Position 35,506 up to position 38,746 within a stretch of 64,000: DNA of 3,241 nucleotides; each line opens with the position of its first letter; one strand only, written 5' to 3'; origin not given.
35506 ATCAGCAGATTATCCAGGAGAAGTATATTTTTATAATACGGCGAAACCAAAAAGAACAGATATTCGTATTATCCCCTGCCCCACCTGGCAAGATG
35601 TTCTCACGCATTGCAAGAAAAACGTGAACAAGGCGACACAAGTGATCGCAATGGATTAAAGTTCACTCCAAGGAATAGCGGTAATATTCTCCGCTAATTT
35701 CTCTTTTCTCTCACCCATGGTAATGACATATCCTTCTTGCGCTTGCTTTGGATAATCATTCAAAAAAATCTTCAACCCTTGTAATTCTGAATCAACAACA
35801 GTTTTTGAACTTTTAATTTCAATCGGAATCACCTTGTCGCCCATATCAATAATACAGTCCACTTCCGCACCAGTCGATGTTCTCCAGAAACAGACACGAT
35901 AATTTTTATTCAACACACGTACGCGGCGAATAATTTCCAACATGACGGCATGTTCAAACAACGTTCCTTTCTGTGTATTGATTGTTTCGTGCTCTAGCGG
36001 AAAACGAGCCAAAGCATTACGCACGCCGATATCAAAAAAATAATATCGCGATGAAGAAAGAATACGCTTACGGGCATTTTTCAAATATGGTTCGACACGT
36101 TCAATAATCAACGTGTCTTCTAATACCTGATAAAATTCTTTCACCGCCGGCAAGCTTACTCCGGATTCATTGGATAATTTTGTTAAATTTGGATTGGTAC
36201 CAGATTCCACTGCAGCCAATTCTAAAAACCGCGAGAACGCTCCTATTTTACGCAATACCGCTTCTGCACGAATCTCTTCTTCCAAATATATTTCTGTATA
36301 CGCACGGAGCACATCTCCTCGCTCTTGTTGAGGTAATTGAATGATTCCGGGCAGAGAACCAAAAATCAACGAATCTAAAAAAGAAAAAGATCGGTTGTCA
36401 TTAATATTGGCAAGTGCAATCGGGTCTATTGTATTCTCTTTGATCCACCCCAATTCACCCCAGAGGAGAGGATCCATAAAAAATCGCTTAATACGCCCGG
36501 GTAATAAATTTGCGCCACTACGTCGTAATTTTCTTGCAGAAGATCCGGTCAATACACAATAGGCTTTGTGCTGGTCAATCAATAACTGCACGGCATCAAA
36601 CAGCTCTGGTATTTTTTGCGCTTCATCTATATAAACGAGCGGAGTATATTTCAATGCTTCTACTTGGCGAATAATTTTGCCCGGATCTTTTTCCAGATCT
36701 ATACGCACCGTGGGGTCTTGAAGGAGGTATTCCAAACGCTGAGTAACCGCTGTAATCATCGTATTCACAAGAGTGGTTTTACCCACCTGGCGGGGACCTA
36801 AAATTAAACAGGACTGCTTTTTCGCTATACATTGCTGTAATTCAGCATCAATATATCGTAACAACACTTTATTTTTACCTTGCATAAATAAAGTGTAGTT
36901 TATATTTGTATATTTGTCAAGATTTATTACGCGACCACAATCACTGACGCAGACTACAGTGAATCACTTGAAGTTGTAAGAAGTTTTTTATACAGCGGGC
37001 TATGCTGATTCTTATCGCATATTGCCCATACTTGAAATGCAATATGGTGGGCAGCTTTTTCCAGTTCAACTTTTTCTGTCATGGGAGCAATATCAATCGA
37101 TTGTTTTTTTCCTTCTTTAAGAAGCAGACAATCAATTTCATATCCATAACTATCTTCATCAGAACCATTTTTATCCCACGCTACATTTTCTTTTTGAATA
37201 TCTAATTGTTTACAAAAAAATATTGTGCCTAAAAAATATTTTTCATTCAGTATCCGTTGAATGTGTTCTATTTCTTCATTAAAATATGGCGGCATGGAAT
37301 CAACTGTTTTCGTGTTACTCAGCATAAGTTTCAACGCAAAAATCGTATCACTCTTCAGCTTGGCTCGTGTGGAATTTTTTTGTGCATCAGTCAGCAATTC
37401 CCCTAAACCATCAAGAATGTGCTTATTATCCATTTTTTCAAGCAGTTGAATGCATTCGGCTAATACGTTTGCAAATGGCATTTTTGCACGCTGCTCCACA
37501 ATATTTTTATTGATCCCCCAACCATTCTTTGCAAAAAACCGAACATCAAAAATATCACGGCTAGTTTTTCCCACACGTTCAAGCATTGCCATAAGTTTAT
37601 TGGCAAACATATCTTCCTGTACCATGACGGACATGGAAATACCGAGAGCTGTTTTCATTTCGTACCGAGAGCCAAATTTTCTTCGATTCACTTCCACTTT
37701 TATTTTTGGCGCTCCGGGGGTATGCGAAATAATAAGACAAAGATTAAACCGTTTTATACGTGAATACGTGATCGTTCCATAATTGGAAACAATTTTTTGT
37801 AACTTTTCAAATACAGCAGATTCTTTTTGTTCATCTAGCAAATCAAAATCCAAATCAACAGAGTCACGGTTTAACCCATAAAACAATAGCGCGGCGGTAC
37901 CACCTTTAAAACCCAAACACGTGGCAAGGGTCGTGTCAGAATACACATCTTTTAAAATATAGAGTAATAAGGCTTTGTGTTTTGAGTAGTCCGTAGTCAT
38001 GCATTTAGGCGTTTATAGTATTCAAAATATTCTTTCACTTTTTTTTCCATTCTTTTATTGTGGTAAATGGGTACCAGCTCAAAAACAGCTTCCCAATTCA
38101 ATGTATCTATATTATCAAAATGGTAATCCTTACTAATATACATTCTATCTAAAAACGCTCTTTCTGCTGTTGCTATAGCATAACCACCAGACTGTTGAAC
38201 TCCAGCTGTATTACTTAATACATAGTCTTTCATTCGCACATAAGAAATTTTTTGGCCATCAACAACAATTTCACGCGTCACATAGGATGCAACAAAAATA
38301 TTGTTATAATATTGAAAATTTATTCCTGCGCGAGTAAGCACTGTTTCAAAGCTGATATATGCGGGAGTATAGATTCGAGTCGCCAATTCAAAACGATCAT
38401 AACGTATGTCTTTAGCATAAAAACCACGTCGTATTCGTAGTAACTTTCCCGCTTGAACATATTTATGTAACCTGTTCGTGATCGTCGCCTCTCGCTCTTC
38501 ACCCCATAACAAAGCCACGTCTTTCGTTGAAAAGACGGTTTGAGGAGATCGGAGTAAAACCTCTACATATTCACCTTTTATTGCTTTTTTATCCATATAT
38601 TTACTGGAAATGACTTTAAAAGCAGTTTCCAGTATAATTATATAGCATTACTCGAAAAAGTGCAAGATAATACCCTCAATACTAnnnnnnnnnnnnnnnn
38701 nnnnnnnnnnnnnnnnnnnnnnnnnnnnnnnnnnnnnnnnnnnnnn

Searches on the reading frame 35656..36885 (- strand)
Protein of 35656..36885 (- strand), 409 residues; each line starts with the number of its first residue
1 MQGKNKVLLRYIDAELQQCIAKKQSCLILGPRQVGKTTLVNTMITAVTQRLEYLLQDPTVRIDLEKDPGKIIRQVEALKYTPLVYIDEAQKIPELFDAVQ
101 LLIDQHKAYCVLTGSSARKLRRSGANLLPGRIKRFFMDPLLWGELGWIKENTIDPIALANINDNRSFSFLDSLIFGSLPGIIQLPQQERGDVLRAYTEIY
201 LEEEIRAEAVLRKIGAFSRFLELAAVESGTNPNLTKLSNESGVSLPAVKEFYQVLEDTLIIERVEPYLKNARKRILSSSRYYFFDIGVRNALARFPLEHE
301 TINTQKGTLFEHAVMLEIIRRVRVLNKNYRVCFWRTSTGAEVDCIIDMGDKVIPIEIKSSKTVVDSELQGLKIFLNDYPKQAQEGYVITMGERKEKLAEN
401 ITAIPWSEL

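Call 3: search_protein_families(library=pfam, proteins=[window:35656-36885:-], max_evalue=0.01)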
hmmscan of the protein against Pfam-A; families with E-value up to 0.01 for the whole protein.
window:35656-36885:- (409 aa): 5 families
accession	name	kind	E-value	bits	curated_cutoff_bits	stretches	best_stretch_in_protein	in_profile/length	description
PF13635.12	DUF4143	-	4.2e-33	114.8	28.1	1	203-360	2-160/160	Domain of unknown function (DUF4143)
PF13173.12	AAA_14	-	2.6e-21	76.4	27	1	24-145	3-128/129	AAA domain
PF13401.12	AAA_22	-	2.5e-05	25.1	27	0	23-66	5-43/130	AAA domain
PF13191.12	AAA_16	-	0.0021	19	32.6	1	22-62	22-63/167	AAA ATPase domain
PF20720.3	nSTAND3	-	0.0077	16.4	27.2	0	17-49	11-43/155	Novel STAND NTPase 3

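Call 59: search_protein_families(library=padloc, proteins=[window:35656-36885:-], max_evalue=0.001)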
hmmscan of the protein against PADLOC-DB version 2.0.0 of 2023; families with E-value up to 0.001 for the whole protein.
window:35656-36885:- (409 aa): 7 families
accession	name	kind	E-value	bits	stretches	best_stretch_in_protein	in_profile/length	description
PDLC04790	PDC-S01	-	1.8e-72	242.4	1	6-409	10-417/422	-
PDLC04789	PDC-S01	-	6.3e-62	207.8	1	10-383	4-361/375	-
PDLC04787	PDC-S01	-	1.7e-36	124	1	14-406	18-402/412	-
PDLC04791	PDC-S01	-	2.2e-25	87.2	1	18-383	12-372/395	-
PDLC04788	PDC-S01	-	5.5e-25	86.2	1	21-381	15-401/448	-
PDLC04786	PDC-S01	-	3.8e-20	70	2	249-405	272-425/439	-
PDLC04792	PDC-S01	-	2e-16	57.7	2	8-116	2-122/452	-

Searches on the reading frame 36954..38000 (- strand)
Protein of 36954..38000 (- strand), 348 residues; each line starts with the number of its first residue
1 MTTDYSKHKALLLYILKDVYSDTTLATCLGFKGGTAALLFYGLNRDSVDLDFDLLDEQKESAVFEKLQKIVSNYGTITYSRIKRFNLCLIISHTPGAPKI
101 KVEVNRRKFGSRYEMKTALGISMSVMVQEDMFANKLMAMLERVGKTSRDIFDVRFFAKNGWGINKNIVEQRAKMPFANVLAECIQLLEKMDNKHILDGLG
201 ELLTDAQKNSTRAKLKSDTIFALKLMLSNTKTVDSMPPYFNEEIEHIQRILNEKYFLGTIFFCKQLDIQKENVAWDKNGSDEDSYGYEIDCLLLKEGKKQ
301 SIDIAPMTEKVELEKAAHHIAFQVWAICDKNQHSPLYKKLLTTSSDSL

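Call 3: search_protein_families(library=pfam, proteins=[window:36954-38000:-], max_evalue=0.01)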
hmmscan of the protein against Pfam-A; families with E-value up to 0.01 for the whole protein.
window:36954-38000:- (348 aa): 1 family
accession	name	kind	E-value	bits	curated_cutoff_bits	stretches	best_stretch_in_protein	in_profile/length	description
PF08843.17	AbiEii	-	1.1e-14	55.4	22.5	1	15-165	2-177/238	Nucleotidyl transferase AbiEii toxin, Type IV TA system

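Call 59: search_protein_families(library=padloc, proteins=[window:36954-38000:-], max_evalue=0.001)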
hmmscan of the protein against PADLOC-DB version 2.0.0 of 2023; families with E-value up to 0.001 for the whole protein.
window:36954-38000:- (348 aa): 17 families
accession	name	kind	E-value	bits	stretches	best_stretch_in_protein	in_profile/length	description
PDLC02324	AbiEii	-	5.9e-73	243.4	1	4-226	2-224/231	AbiEii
PDLC02330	AbiEii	-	2.3e-20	71.3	1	5-166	4-168/219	AbiEii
PDLC02307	AbiEii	-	2.3e-15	55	1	2-200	2-186/219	AbiEii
PDLC02290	AbiEii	-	2e-14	51.8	1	2-169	2-171/290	AbiEii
PDLC02293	AbiEii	-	1.5e-13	48.9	2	29-71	42-84/270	AbiEii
PDLC02323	AbiEii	-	2.8e-13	48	1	12-192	25-217/248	AbiEii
PDLC02298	AbiEii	-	1.3e-12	45.6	1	5-196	5-196/220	AbiEii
PDLC02305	AbiEii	-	1.8e-11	41.8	1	12-71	28-88/306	AbiEii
PDLC02328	AbiEii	-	2e-11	42.2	1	29-169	15-155/203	AbiEii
PDLC02296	AbiEii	-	2.9e-10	37.8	2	11-74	28-90/282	AbiEii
PDLC02304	AbiEii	-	6.5e-10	37.4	1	12-73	27-86/260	AbiEii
PDLC02313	AbiEii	-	3.2e-09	34.7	1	13-72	28-85/254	AbiEii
PDLC02294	AbiEii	-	2.7e-08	32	1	15-166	31-194/260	AbiEii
PDLC02321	AbiEii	-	7.1e-07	27.2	0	8-71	24-84/296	AbiEii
PDLC02317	AbiEii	-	1.7e-05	22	0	12-64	27-80/396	AbiEii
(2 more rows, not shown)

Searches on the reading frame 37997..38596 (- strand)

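Call 3: search_protein_families(library=pfam, proteins=[window:37997-38596:-], max_evalue=0.01)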
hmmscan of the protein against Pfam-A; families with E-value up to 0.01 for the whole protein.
window:37997-38596:- (199 aa): 1 family
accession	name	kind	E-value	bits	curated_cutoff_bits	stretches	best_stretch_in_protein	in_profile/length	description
PF13338.12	AbiEi_4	-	4.6e-05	23.9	25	1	21-61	13-47/49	Transcriptional regulator, AbiEi antitoxin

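Call 59: search_protein_families(library=padloc, proteins=[window:37997-38596:-], max_evalue=0.001)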
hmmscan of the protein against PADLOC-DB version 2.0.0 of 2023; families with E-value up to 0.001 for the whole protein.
window:37997-38596:- (199 aa): 16 families
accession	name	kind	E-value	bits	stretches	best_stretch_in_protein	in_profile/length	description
PDLC02255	AbiEi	-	1.5e-59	198.7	1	9-191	3-184/186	AbiEi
PDLC02241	AbiEi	-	6.9e-16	56.6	1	20-190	13-194/199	AbiEi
PDLC02230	AbiEi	-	3.2e-13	47.8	1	37-160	17-141/192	AbiEi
PDLC02267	AbiEi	-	1.8e-12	45.3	1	12-153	11-153/252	AbiEi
PDLC02272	AbiEi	-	8.9e-12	43.2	1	40-193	30-197/200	AbiEi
PDLC02269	AbiEi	-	3.4e-11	41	1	19-152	10-144/251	AbiEi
PDLC02287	AbiEi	-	1.4e-10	39.2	1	20-152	11-144/253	AbiEi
PDLC02240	AbiEi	-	1.1e-07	29.6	1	19-156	15-163/216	AbiEi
PDLC02232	AbiEi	-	1.6e-07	29.3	1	17-97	16-102/177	AbiEi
PDLC02225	AbiEi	-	1.2e-06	26.4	1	35-127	26-118/198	AbiEi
PDLC02273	AbiEi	-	8.5e-06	23.9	1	73-195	79-194/205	AbiEi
PDLC02270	AbiEi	-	2.8e-05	21.3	1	19-124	10-125/265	AbiEi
PDLC02274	AbiEi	-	0.00018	19.2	1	42-91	37-91/217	AbiEi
PDLC02229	AbiEi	-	0.00023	19.8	1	14-94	11-87/131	AbiEi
PDLC02266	AbiEi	-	0.00028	18.4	1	9-60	5-55/258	AbiEi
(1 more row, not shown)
